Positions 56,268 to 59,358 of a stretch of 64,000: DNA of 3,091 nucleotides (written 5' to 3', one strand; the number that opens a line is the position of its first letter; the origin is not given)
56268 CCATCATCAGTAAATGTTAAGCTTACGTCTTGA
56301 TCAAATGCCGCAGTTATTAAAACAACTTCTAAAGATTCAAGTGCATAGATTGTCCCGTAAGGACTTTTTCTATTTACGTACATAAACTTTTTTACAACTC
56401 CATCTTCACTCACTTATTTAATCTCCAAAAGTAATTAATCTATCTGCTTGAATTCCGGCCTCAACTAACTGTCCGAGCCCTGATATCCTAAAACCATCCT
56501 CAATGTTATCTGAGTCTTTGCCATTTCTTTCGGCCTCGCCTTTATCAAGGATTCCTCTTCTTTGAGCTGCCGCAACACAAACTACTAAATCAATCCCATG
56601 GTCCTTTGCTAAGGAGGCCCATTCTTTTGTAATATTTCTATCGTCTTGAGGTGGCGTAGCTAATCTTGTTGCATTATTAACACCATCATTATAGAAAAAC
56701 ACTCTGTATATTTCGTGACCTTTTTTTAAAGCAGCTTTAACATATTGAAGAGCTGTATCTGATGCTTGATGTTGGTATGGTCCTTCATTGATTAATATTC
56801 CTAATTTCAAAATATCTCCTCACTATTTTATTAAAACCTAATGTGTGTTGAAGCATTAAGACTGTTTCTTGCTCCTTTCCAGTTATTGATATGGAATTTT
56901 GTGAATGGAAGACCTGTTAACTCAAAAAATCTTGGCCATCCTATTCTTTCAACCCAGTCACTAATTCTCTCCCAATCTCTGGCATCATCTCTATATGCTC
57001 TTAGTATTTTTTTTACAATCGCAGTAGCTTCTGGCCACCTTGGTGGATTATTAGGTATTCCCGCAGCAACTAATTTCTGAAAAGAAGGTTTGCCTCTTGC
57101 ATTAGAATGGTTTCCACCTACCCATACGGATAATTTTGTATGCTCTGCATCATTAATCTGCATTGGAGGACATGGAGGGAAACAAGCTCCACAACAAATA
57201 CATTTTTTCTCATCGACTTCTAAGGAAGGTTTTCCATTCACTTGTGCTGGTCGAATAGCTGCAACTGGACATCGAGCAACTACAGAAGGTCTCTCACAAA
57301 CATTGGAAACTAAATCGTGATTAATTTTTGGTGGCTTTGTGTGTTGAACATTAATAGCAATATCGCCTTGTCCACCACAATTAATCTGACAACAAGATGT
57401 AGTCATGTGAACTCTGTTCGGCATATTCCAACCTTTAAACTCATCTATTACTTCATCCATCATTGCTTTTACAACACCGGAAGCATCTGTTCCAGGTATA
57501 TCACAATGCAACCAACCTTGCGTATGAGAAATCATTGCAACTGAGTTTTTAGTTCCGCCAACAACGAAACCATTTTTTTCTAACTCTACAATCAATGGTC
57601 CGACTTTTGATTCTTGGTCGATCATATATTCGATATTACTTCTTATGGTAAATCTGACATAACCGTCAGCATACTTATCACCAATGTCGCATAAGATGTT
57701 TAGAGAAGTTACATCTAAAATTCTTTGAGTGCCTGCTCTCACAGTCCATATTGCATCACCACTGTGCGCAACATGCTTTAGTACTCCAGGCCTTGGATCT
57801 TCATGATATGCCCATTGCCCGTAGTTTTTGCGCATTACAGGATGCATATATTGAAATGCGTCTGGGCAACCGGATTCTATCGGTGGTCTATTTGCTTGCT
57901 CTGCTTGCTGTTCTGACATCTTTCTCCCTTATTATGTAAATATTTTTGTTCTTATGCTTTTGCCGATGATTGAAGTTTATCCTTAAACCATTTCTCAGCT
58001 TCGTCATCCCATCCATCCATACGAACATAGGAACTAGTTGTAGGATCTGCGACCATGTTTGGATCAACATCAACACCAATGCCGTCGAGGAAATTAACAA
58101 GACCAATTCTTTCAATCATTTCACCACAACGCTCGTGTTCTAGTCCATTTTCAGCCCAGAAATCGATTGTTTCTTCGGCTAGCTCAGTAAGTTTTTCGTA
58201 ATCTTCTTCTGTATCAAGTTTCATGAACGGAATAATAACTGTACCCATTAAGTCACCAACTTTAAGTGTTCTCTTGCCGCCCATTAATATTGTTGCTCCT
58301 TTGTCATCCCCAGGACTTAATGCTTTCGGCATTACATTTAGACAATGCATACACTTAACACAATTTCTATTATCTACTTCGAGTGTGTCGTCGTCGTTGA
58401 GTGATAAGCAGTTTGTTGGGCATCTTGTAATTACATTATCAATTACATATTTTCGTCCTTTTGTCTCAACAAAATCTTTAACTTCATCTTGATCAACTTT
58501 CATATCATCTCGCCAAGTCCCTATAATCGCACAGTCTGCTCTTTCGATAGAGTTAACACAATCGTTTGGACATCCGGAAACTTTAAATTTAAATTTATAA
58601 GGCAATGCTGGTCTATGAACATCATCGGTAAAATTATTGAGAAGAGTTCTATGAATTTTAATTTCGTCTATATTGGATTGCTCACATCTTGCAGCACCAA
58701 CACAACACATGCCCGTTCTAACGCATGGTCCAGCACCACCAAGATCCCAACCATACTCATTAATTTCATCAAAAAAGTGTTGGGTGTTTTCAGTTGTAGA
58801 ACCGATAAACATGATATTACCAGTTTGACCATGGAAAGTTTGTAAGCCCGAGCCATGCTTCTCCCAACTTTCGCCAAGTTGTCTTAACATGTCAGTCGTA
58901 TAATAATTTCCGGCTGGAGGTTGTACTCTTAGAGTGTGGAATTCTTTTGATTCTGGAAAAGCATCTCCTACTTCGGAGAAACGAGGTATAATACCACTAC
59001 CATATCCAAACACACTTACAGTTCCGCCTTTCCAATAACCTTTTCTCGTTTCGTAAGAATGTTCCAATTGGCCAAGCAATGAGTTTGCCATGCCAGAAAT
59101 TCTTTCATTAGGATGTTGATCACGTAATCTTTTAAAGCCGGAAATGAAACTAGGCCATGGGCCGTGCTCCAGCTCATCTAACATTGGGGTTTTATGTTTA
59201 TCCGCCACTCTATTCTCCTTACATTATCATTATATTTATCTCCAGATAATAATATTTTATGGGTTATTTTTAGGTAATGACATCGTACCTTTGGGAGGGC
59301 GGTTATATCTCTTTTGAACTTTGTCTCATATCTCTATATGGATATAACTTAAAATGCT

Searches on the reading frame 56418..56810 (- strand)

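Call 95: search_protein_families(library=pfam, proteins=[window:56418-56810:-], max_evalue=0.001)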
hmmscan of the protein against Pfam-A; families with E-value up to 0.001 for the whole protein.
window:56418-56810:- (130 aa): 1 family
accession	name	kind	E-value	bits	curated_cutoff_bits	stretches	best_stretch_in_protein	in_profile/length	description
PF02635.20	DsrE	-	2.2e-30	105.7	22.7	1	1-128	1-116/116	DsrE/DsrF-like family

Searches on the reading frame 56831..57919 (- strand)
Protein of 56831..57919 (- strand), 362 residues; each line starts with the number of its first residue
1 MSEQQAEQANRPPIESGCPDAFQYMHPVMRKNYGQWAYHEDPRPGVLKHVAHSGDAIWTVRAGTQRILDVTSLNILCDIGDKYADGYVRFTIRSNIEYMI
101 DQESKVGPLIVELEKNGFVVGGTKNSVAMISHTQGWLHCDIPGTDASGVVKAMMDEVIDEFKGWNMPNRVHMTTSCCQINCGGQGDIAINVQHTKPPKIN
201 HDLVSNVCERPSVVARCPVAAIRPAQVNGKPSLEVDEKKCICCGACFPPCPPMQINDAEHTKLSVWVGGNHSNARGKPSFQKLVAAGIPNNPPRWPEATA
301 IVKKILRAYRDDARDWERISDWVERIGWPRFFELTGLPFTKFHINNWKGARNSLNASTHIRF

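Call 58: search_protein_families(library=pfam, proteins=[window:56831-57919:-], max_evalue=0.00001)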
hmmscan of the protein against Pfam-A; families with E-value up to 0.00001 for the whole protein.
window:56831-57919:- (362 aa): 2 families
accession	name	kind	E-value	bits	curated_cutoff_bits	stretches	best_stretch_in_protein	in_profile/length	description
PF01077.27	NIR_SIR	-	5.1e-20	71.9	27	1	125-339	3-154/158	Nitrite and sulphite reductase 4Fe-4S domain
PF03460.22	NIR_SIR_ferr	-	2.1e-08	34.2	24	1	50-115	2-68/69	Nitrite/Sulfite reductase ferredoxin-like half domain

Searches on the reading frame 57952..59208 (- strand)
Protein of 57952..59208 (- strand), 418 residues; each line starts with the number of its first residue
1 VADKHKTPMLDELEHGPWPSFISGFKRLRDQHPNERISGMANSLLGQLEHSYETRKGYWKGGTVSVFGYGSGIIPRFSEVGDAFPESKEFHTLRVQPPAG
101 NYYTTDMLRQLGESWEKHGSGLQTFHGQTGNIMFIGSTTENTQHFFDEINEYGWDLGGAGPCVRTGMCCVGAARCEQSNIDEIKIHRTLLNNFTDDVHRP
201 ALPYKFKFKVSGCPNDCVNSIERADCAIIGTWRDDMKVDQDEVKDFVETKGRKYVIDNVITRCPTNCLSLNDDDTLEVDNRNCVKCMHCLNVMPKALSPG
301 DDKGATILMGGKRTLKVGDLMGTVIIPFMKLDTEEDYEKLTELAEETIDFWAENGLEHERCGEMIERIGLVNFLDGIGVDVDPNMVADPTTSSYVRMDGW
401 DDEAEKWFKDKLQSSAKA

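Call 58: search_protein_families(library=pfam, proteins=[window:57952-59208:-], max_evalue=0.00001)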
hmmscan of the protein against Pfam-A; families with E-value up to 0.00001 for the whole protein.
window:57952-59208:- (418 aa): 2 families
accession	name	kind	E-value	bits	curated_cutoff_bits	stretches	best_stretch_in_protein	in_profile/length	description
PF01077.27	NIR_SIR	-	2.3e-33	115.3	27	1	160-377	2-150/158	Nitrite and sulphite reductase 4Fe-4S domain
PF03460.22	NIR_SIR_ferr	-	5.6e-07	29.6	24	1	88-151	7-68/69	Nitrite/Sulfite reductase ferredoxin-like half domain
